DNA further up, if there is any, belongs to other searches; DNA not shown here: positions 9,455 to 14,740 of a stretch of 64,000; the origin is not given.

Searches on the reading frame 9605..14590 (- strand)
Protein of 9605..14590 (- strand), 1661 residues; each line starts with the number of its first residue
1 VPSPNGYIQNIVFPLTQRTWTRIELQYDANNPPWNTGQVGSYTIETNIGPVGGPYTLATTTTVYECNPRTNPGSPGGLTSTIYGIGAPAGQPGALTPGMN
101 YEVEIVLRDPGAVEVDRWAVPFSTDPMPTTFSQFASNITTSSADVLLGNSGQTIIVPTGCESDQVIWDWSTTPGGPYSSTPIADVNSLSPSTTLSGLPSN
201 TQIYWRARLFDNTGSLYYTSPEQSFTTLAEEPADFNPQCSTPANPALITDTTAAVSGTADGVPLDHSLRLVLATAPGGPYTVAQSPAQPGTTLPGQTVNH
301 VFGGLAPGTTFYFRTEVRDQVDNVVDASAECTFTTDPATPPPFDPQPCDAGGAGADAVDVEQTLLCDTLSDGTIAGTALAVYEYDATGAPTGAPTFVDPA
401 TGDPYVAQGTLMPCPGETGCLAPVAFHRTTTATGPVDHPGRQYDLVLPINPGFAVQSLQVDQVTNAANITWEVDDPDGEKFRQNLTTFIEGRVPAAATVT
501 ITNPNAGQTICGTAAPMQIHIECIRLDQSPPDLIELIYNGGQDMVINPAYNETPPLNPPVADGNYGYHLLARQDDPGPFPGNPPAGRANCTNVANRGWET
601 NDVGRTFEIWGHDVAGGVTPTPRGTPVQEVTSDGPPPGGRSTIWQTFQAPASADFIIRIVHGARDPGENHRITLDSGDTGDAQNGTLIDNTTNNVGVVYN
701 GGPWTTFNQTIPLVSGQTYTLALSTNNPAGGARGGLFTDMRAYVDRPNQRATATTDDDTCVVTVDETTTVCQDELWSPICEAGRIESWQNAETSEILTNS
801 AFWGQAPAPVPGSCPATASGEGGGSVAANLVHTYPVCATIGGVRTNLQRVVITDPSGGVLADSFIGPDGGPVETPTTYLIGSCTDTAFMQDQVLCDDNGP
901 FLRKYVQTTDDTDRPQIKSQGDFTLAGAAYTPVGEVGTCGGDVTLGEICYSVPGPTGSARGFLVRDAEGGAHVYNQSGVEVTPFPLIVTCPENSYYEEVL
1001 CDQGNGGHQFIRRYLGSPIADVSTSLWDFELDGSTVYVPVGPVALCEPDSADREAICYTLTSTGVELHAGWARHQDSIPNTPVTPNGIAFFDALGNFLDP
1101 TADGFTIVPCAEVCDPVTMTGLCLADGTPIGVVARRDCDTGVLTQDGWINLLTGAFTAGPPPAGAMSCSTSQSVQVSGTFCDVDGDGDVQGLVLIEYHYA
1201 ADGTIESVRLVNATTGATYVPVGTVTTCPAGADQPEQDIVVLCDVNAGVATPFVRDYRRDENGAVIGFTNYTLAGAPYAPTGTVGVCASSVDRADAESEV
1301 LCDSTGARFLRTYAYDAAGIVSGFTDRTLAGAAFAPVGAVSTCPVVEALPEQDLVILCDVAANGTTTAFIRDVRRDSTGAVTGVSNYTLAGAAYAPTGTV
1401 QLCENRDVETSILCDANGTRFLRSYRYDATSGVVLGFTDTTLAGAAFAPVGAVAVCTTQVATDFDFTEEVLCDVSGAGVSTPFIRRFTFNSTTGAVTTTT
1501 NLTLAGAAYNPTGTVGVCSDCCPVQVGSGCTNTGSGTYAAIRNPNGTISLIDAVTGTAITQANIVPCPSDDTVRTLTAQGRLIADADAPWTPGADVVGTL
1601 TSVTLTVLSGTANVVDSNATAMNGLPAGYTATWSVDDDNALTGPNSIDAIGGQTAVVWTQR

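Call 78: search_protein_families(library=phrogs, proteins=[window:9605-14590:-], max_evalue=0.00001)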
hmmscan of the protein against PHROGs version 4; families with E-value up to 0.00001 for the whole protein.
window:9605-14590:- (1661 aa): 1 family
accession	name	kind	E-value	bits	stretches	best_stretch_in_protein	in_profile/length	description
phrog_18824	-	unknown function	3.9e-148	496.7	5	1105-1303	206-407/936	-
